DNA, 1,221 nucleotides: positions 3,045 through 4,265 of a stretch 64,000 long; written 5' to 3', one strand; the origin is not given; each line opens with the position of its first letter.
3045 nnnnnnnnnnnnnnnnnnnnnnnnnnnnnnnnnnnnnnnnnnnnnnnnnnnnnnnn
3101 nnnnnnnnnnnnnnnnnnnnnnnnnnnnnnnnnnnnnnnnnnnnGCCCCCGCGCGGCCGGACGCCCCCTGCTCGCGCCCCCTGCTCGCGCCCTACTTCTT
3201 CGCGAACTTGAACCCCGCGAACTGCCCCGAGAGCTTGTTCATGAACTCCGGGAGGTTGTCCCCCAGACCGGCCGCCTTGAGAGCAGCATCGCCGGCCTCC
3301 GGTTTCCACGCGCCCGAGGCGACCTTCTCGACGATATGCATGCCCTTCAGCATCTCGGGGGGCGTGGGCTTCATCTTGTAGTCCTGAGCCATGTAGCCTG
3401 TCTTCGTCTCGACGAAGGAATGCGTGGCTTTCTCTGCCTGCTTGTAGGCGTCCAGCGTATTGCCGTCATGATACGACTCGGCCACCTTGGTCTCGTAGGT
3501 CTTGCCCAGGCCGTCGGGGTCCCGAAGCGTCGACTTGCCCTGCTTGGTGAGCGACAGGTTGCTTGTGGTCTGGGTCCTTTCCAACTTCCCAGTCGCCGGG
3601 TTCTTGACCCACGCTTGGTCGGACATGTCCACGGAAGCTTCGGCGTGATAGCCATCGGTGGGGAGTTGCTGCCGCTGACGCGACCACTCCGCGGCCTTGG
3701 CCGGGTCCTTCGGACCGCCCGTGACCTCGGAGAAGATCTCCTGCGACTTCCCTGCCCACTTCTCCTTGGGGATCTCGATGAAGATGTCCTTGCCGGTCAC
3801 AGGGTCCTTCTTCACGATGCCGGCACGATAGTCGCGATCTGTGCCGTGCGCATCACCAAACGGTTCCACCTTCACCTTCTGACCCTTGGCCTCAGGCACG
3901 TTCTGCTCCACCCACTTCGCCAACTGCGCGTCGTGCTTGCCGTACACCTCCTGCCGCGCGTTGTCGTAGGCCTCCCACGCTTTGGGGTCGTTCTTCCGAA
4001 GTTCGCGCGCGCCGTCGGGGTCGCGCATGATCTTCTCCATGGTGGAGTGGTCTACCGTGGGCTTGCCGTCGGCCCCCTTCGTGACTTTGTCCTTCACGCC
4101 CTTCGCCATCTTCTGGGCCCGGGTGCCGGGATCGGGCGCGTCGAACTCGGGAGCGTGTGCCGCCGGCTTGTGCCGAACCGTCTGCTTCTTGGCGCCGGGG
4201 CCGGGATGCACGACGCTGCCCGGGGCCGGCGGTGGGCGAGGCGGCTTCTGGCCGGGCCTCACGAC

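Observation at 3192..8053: Translationally coupled pair: double zinc-ribbon membrane protein plus 1,342-aa signal-peptide protein of unknown function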

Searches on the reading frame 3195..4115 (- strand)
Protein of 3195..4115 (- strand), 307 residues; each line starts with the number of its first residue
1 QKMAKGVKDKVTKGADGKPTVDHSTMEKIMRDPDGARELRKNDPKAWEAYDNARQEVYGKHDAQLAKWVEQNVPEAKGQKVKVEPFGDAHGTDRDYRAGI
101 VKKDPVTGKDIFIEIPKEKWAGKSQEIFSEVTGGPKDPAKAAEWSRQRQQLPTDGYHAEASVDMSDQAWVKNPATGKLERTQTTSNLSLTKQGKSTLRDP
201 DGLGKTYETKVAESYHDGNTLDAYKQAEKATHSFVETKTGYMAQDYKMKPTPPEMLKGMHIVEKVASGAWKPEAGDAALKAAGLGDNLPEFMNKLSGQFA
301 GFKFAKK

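Call 21: search_solved_structures(query=A2, max_evalue=10)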
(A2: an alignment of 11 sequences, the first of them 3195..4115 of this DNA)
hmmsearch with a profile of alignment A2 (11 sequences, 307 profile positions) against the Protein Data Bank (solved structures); distinct sequences matched with E-value up to 10: 1.
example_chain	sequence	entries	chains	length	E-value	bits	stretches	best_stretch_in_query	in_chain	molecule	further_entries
6pv7_A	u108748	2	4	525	0.086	15.5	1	225-277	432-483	Fusion protein of Neuronal acetylcholine receptor subunit alpha-3 and Soluble cytochrome b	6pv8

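Call 22: find_homologous_proteins(query=A2, max_evalue=0.01)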
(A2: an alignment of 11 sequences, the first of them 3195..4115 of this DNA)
Query A2 (11 sequences) (307 aa, profile of the alignment): 5 proteins with E <= 0.01 among 6486 candidates.
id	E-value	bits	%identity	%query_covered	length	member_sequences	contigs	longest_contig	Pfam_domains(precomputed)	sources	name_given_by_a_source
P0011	4.2e-141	488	70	100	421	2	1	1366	-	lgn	-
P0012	1.3e-122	427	55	96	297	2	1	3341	-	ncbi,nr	ncbi:MAG: hypothetical protein JXE06_09850, partial [Coriobacteriia bacterium]|nr:hypothetical prote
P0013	8.3e-117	408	52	95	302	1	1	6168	-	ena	-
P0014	4.9e-95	337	36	95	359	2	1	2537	-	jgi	jgi:hypothetical protein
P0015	1.8e-92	328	35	96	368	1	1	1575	-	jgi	jgi:hypothetical protein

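Call 30: predict_structure(alignment_id=A3)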
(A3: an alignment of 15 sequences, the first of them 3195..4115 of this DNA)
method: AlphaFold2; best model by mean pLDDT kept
length: 307 residues; sequences in the alignment: 15
mean_pLDDT: 86.0   pTM: 0.53
mean pLDDT of the five models: 86.0, 86.0, 85.9, 85.0, 83.3
residues with pLDDT >= 90: 135; 70-90: 144; 50-70: 24; < 50: 4
segments of 3 or more residues with pLDDT < 50: 157-159
pLDDT, mean of each block of 10 residues (from residue 1): 73 86 88 81 87 91 95 88 76 80 74 80 93 89 86 59 74 75 82 91 88 85 91 95 93 96 94 97 96 95 91
secondary structure, 60 per line:
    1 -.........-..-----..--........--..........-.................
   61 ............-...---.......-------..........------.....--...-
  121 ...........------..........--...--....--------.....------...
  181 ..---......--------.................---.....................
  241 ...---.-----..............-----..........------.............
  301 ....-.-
elements in order: H2-10 H23-30 H33-42 H44-72 E80-86 E94-103 E110-114 H121-131 H138-147 E150-152 H155-158 E167-171 E178-182 H186-191 H200-216 H220-243 H253-266 H272-281 H288-304

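Call 45: search_protein_families(library=pfam, alignment_id=A3, max_evalue=10)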
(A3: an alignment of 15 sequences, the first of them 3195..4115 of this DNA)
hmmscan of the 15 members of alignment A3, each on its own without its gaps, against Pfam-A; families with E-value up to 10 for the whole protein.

A. member 1, window:3195-4115:- (307 aa): 0 families

B. families by the number of members that match (of 15 scanned): 7 families
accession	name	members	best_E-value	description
PF07481.16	DUF1521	1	0.013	Domain of Unknown Function (DUF1521)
PF03533.19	SPO11_like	1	0.014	SPO11 homologue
PF06374.16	NDUF_C2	1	0.025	NADH-ubiquinone oxidoreductase subunit b14.5b (NDUFC2)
PF23195.1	UBQLN1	1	0.059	Ubiquilin-1-like domain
PF22746.1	SHOCT-like_DUF2089-C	1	0.072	SHOCT-like domain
PF08014.17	MATCAP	1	0.19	Microtubule-associated tyrosine carboxypeptidase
PF14129.11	DUF4296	1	0.21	Domain of unknown function (DUF4296)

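Call 49: search_protein_representatives(alignment_id=A3)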
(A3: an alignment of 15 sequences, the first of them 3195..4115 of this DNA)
Query: 15 sequences, 307 profile positions. Proteins with E-value up to 0.001 (for the whole library): 271; up to 1e-10: 242; up to 1e-30: 146. The best 150 are listed.
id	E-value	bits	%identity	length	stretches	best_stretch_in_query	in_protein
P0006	1.3e-155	533.8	-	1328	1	1-307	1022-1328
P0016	1.9e-149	513.6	-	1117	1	2-307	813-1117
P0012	1.4e-141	487.7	-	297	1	12-307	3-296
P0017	9.0e-134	462.1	-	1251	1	5-306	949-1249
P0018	1.7e-130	451.3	-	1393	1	3-307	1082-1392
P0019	5.5e-130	449.6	-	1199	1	2-306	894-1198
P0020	8.9e-127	439.1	-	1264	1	5-307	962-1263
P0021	3.8e-126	437.0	-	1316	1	2-307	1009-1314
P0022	4.3e-126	436.8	-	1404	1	2-307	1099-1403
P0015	2.3e-125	434.4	-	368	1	2-307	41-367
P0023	1.7e-122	425.0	-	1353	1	3-307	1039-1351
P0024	1.1e-119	415.8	-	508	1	10-307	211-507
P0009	8.7e-119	412.8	-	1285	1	3-307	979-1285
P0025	5.5e-117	406.9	-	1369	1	6-307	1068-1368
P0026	2.5e-116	404.7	-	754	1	20-302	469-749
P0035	2.4e-86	306.3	-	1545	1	8-303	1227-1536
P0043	5.2e-77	275.6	-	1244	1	5-307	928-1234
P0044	2.1e-76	273.7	-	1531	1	5-303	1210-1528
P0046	3.4e-74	266.4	-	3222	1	5-307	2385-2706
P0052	5.8e-71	255.8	-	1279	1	8-306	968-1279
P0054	1.1e-69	251.6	-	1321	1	6-303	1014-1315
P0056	1.9e-66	240.9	-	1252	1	13-304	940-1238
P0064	5.7e-62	226.3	-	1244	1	2-303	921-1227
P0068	2.0e-59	217.9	-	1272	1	5-303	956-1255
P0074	1.6e-57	211.6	-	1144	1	9-306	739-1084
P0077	4.5e-57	210.1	-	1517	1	5-302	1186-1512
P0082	1.9e-55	204.8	-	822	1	9-306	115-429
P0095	4.0e-51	190.6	-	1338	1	10-300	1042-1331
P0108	3.7e-43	164.5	-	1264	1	24-306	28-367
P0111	8.7e-43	163.3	-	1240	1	15-306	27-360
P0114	1.2e-41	159.5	-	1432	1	5-307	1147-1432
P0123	6.8e-40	153.7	-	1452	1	12-271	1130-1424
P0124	1.1e-39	153.1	-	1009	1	17-307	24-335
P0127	1.0e-38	149.9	-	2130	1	24-303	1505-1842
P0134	1.2e-36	143.0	-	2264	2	135-304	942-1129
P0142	1.6e-35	139.4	-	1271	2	136-306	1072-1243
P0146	6.5e-35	137.4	-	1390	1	21-307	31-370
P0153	3.9e-32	128.3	-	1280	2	133-306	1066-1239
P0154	7.9e-32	127.3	-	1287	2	136-306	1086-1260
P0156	7.8e-31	124.0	-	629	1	31-305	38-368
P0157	4.5e-30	121.5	-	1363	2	114-305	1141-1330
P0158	6.0e-30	121.1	-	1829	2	137-289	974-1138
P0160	2.6e-29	119.0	-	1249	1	24-305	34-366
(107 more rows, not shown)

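Call 52: search_protein_families(library=pfam, proteins=[P0108, P0111, P0124, P0146, P0156, P0160, P0074, P0082], max_evalue=0.01)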
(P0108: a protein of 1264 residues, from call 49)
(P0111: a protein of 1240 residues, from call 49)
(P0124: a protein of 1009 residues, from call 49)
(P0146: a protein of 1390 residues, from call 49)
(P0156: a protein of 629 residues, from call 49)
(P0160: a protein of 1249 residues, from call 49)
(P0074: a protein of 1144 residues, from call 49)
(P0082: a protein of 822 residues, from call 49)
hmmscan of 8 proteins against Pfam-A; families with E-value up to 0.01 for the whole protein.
P0108 (1264 aa): 1 family
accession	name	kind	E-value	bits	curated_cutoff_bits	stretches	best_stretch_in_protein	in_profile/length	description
PF07661.19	MORN_2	-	0.0018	18.7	29.6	0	1136-1154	1-19/22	MORN repeat variant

P0111 (1240 aa): 0 families

P0124 (1009 aa): 0 families

P0146 (1390 aa): 0 families

P0156 (629 aa): 0 families

P0160 (1249 aa): 5 families
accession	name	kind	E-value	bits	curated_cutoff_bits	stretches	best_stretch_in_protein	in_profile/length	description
PF12796.13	Ank_2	-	6.6e-14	52.7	27.3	1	1047-1129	4-81/90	Ankyrin repeats (3 copies)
PF00023.36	Ank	-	9.7e-09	35.5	21.1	1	1077-1106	3-32/33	Ankyrin repeat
PF13637.12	Ank_4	-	1.1e-05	26.1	22.7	0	1081-1118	2-39/50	Ankyrin repeats (many copies)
PF13857.12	Ank_5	-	0.00015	22.5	27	1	1071-1116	11-56/56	Ankyrin repeats (many copies)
PF13606.12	Ank_3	-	0.0019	19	22.3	0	1078-1102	4-28/30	Ankyrin repeat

P0074 (1144 aa): 0 families

P0082 (822 aa): 0 families

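Call 53: list_cluster_members(proteins=[P0108, P0111, P0146, P0160, P0074, P0077, P0046, P0127, P0035, P0154])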
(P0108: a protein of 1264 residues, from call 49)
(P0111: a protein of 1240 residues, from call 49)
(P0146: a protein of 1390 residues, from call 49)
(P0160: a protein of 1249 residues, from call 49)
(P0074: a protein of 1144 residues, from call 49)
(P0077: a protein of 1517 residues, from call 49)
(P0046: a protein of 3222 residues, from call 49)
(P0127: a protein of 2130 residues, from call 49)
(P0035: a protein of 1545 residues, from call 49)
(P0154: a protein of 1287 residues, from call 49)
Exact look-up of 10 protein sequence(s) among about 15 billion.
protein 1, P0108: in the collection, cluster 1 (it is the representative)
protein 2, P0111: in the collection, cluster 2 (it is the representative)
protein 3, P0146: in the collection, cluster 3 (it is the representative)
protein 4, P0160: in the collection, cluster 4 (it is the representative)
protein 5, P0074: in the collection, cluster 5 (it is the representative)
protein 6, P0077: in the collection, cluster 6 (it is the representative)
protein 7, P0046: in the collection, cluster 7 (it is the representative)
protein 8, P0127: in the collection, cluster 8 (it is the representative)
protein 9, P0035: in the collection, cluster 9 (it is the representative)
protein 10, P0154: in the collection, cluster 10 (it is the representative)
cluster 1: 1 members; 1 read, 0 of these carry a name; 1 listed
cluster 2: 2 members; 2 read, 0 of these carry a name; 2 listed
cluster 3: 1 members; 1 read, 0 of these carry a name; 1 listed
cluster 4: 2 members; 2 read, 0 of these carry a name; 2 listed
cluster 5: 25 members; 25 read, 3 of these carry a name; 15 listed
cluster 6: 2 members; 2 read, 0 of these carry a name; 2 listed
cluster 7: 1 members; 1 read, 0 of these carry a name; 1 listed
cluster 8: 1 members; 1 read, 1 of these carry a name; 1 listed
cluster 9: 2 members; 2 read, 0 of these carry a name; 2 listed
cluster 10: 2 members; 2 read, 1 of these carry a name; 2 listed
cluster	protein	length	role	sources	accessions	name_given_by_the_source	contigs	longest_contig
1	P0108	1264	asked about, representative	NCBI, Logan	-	-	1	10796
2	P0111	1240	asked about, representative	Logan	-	-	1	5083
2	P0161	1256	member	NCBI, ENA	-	-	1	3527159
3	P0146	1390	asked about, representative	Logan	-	-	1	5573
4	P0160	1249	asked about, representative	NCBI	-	-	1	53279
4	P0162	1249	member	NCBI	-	-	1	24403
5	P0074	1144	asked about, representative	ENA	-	-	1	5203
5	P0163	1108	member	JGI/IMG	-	hypothetical protein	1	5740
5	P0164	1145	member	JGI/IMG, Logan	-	hypothetical protein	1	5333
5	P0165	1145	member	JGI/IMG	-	hypothetical protein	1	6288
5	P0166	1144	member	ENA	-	-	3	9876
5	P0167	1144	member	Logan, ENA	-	-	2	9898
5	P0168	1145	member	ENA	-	-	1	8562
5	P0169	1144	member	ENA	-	-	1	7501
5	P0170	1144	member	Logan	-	-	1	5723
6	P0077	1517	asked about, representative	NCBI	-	-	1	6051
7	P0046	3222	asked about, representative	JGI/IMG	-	-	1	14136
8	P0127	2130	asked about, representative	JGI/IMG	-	hypothetical protein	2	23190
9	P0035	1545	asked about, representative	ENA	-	-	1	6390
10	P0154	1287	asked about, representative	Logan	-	-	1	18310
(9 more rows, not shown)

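Call 54: search_dna_similar(query=window:3195-4115:-, collection=plasmids, mode=protein, max_evalue=0.001)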
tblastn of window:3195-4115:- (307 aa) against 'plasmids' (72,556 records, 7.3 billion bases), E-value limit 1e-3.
No match.

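Call 55: search_dna_similar(query=window:3195-4115:-, collection=phages, mode=protein, max_evalue=0.001)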
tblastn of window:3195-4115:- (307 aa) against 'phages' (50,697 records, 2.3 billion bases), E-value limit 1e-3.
No match.

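Call 60: search_protein_families(library=pfam, proteins=[P0077, P0114, P0123, P0142, P0153, P0154, P0157], max_evalue=0.01)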
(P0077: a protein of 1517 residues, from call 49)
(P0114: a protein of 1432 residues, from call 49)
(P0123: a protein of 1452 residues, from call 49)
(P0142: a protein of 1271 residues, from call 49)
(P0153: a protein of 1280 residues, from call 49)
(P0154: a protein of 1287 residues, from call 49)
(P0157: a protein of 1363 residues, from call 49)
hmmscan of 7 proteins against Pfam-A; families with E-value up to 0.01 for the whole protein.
P0077 (1517 aa): 1 family
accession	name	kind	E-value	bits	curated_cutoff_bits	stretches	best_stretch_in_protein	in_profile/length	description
PF07110.17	EthD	-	0.0017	19.9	22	0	1344-1434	3-86/96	EthD domain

P0114 (1432 aa): 3 families
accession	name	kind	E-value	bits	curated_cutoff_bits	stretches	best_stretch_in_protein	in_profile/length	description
PF12773.13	DZR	-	4.4e-05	24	27.3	1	7-57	1-45/45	Double zinc ribbon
PF18912.6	DZR_2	-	0.00043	20.5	27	0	6-56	9-55/56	Double zinc ribbon domain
PF24460.1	DUF7575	-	0.0096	15.7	28.5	0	4-24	3-23/28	Domain of unknown function (DUF7575)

P0123 (1452 aa): 0 families

P0142 (1271 aa): 0 families

P0153 (1280 aa): 5 families
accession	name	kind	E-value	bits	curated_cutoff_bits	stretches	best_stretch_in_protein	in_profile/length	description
PF13240.11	Zn_Ribbon_1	-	3.6e-07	30.2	25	1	3-25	1-23/23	zinc-ribbon domain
PF13248.11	Zn_ribbon_3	-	2.3e-05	24.1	27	1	1-25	2-26/26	zinc-ribbon domain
PF12773.13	DZR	-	0.00039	21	27.3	1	4-25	1-22/45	Double zinc ribbon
PF24460.1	DUF7575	-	0.0015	18.2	28.5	1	4-26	6-28/28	Domain of unknown function (DUF7575)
PF24463.1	DUF7577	-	0.0095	16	28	0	2-25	3-26/27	Domain of unknown function (DUF7577)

P0154 (1287 aa): 1 family
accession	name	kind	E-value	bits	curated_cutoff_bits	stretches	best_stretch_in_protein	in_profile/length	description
PF05672.16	MAP7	-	0.0066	16.7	28.5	1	552-633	7-84/153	MAP7 (E-MAP-115) family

P0157 (1363 aa): 1 family
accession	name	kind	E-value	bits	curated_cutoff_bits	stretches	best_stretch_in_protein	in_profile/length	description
PF13240.11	Zn_Ribbon_1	-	0.00026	21.1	25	1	3-25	1-23/23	zinc-ribbon domain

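Call 61: search_protein_families(library=pfam, proteins=[P0046, P0127, P0134, P0158], max_evalue=0.01)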
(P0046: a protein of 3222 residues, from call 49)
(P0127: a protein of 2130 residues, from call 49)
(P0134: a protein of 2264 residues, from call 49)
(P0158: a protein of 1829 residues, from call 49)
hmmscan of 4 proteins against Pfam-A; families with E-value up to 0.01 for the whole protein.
P0046 (3222 aa): 11 families
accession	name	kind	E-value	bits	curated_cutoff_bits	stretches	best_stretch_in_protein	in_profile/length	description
PF13620.12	CarboxypepD_reg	-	9.4e-24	84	32.3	3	106-179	2-71/82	Carboxypeptidase regulatory-like domain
PF17957.7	Big_7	-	1e-11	45.7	24.1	1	1707-1775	1-70/70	Bacterial Ig domain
PF07705.17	CARDB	-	2.1e-08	34.8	22.7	1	1600-1694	8-99/101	CARDB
PF17802.7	SpaA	-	7.4e-07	29.7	23.1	0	47-70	33-56/91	Prealbumin-like fold domain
PF13715.12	CarbopepD_reg_2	-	4.3e-06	27.1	32.2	0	106-181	1-68/88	CarboxypepD_reg-like domain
PF09136.16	Glucodextran_B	-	3.3e-05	24.2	27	0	1707-1794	1-82/83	Glucodextranase, domain B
PF08308.17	PEGA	-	0.00035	20.9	20.8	0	60-98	29-67/71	PEGA domain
PF11974.14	bMG3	-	0.0012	19.2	34.9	1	196-246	14-68/103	Bacterial alpha-2-macroglobulin MG3 domain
PF14559.12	TPR_19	-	0.0014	19.4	25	0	2008-2056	10-55/68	Tetratricopeptide repeat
PF19077.6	Big_13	-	0.004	18.1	27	0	1763-1793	69-100/102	Bacterial Ig-like domain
PF04151.21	PPC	-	0.0075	17.6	25.9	0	444-508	1-69/70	Bacterial pre-peptidase C-terminal domain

P0127 (2130 aa): 0 families

P0134 (2264 aa): 0 families

P0158 (1829 aa): 0 families

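Call 66: fold_search(model_id=the predicted structure, library=pdb)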
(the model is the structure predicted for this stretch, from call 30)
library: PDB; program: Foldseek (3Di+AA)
matches with E <= 10: 214; with E <= 0.001: 0
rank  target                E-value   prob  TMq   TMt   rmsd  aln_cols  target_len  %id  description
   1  9qvs                  3.3e-01  0.18  0.18  0.18  15.9       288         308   10  Crystal structure of the CtaG_D144N variant from Ruminiclostridium cellulolyticum (P2(1)-small) (released 2025-10-01)
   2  9quz                  3.8e-01  0.20  0.20  0.20  16.0       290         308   10  Crystal structure of CtaG from Ruminiclostridium cellulolyticum (P2(1)-small) (released 2025-10-01)
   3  5dac_B                4.0e-01  0.28  0.18  0.14  18.2       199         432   12  ATP-gamma-S bound Rad50 from Chaetomium thermophilum in complex with DNA (released 2016-03-02)
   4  5t3p_C                5.1e-01  0.23  0.12  0.15   9.6        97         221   12  Crystal structure of Human Peroxisomal coenzyme A diphosphatase NUDT7 (released 2017-09-13)
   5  9qvj_A                5.6e-01  0.12  0.18  0.18  16.2       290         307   10  Crystal structure of CtaG from Ruminiclostridium cellulolyticum (P2(1)-medium) (released 2025-10-01)
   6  6ywp_A                7.2e-01  0.15  0.13  0.11  13.9       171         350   10  Structure of apo-CutA (released 2020-08-05)
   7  8b9g_A                7.5e-01  0.03  0.09  0.04  28.0       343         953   11  Cryo-EM structure of MLE in complex with ADP:AlF4 and U10 RNA (released 2023-10-18)
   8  5t3p_B                8.7e-01  0.20  0.12  0.15   9.3        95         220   13  Crystal structure of Human Peroxisomal coenzyme A diphosphatase NUDT7 (released 2017-09-13)
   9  6ywp_B                8.7e-01  0.15  0.14  0.12  13.7       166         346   11  Structure of apo-CutA (released 2020-08-05)
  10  6ywo_D                9.6e-01  0.18  0.14  0.12  14.1       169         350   11  CutA in complex with A3 RNA (released 2020-08-05)
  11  2oew                  9.6e-01  0.12  0.21  0.18  16.0       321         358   13  Structure of ALIX/AIP1 Bro1 Domain (released 2007-03-27)
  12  8iuf_4H               9.6e-01  0.09  0.13  0.16  13.3       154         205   11  Cryo-EM structure of Euglena gracilis super-complex I+III2+IV, composite (released 2024-02-28)
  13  3vyx_A                1.0e+00  0.18  0.10  0.23  11.4        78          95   18  Structural insights into RISC assembly facilitated by dsRNA binding domains of human RNA helicase (DHX9) (released 2013-02-13)
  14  5cru_A                1.0e+00  0.04  0.12  0.11  17.4       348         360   14  Crystal structure of the Bro domain of HD-PTP (released 2016-02-24)
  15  7t03_MODEL_1_A        1.1e+00  0.38  0.19  0.44   8.1       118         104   10  NMR structure of a designed cold unfolding four helix bundle (released 2022-03-02)
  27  3c18_A                1.5e+00  0.05  0.13  0.13  17.6       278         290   10  Crystal structure of nucleotidyltransferase-like protein (ZP_00538802.1) from Exiguobacterium sibiricum 255-15 at 1.90 (released 2008-02-12)
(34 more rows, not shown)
